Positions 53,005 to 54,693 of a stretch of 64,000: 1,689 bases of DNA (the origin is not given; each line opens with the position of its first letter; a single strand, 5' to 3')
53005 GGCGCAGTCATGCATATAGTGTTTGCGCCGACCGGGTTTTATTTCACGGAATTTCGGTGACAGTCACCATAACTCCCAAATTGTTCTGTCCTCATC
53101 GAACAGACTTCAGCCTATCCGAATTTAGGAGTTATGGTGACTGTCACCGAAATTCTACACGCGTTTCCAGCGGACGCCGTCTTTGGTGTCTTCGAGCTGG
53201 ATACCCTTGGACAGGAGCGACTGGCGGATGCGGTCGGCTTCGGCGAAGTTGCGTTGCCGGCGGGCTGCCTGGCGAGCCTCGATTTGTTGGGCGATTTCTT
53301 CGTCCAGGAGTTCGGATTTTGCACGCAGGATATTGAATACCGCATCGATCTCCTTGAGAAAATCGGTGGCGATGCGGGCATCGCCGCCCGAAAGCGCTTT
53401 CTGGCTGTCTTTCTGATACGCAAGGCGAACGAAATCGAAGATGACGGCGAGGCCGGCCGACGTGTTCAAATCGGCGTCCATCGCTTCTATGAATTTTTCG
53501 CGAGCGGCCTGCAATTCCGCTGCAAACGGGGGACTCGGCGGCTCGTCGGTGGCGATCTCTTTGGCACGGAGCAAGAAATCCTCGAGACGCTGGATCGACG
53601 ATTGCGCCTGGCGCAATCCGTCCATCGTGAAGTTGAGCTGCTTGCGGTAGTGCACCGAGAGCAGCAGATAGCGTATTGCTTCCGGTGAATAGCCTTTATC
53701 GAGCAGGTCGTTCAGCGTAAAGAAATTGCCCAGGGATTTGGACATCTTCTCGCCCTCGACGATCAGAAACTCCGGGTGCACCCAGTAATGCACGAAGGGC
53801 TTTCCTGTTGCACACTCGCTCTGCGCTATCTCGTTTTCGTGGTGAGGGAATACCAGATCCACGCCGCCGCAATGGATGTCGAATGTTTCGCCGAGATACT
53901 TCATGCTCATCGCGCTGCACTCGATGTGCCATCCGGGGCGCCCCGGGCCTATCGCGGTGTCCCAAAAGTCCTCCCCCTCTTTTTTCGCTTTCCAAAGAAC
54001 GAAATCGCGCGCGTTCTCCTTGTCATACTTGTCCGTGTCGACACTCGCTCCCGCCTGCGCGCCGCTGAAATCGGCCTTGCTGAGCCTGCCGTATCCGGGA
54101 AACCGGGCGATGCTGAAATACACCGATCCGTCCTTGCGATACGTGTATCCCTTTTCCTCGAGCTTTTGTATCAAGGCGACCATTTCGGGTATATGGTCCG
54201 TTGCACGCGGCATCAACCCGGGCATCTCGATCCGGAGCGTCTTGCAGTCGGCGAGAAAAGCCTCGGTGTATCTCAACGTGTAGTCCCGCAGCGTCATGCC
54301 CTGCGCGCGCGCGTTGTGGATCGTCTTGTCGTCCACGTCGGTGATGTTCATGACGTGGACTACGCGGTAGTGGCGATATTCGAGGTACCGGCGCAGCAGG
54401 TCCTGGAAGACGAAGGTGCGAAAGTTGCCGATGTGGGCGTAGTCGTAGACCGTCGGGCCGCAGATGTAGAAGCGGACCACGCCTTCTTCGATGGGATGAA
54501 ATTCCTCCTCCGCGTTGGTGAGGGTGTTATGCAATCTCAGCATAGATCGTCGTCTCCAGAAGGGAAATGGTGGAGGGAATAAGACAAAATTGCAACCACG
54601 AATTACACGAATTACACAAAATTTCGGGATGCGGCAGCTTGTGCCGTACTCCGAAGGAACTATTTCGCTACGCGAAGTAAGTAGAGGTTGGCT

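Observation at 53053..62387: Family of about 100-nt palindromic intergenic repeats (five copies within 9.4 kb) flanking housekeeping operons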

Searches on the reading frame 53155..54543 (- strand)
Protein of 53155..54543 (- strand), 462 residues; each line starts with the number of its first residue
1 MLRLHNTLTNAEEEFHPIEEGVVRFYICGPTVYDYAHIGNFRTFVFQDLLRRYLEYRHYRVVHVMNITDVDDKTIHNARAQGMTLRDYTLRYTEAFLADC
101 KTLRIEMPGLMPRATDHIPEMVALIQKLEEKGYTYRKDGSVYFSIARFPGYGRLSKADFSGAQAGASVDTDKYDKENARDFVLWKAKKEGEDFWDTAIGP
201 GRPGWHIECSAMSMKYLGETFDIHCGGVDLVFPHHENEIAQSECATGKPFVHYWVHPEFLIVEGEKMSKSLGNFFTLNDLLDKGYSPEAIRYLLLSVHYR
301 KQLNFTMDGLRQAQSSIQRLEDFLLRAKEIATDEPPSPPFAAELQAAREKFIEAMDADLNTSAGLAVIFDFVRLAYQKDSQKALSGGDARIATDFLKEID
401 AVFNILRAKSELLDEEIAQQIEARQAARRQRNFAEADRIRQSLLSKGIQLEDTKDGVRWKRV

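Call 9: find_encoding_contigs(protein=window:53155-54543:-, flank=10000, max_places=6)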
Protein window:53155-54543:- (462 aa): 3 contigs read that carry it; 3 places shown.
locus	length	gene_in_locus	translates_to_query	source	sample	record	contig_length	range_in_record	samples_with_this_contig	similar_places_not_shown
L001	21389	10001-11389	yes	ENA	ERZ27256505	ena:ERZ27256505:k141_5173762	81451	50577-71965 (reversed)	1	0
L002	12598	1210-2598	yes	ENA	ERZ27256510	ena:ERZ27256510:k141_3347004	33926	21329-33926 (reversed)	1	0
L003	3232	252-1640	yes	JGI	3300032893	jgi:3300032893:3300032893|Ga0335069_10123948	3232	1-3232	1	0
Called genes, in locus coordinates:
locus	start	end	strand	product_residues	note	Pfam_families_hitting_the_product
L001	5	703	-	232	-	PF00072:Response_reg, PF00486:Trans_reg_C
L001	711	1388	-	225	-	PF01895:PhoU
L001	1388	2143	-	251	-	PF02463:SMC_N (faint), PF00005:ABC_tran, PF13304:AAA_21 (faint)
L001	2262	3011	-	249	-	PF00005:ABC_tran, PF13304:AAA_21 (weak)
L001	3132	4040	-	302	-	PF00528:BPD_transp_1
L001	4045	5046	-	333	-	PF00528:BPD_transp_1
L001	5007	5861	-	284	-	PF12849:PBP_like_2, PF01547:SBP_bac_1 (weak), PF13531:SBP_bac_11 (weak), PF12727:PBP_like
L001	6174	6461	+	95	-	PF00166:Cpn10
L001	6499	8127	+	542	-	PF00118:Cpn60_TCP1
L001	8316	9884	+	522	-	PF02366:PMT, PF13231:PMT_2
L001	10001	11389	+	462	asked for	PF01406:tRNA-synt_1e, PF09334:tRNA-synt_1g (weak), PF01921:tRNA-synt_1f (weak), PF09334:tRNA-synt_1g (weak), PF09190:DALR_2 (weak)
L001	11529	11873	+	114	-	PF02021:UPF0102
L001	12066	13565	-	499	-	PF13509:S1_2 (faint), PF00575:S1, PF23459:S1_RRP5 (weak), PF00575:S1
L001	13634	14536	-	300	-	PF01145:Band_7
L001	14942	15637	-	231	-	PF01435:Peptidase_M48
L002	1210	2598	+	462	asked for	PF01406:tRNA-synt_1e, PF09334:tRNA-synt_1g (weak), PF01921:tRNA-synt_1f (weak), PF09334:tRNA-synt_1g (weak), PF09190:DALR_2 (weak)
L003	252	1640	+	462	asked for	PF01406:tRNA-synt_1e, PF09334:tRNA-synt_1g (weak), PF01921:tRNA-synt_1f (weak), PF09334:tRNA-synt_1g (weak), PF09190:DALR_2 (weak)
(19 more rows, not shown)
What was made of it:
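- Checked: The gene contexts are right, from the Pfam labels in call 9: UPF0102 (yraN)|cysS, PMT|groEL, groES|pstS, pstA|pstB1 and pstB1|pstB2.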
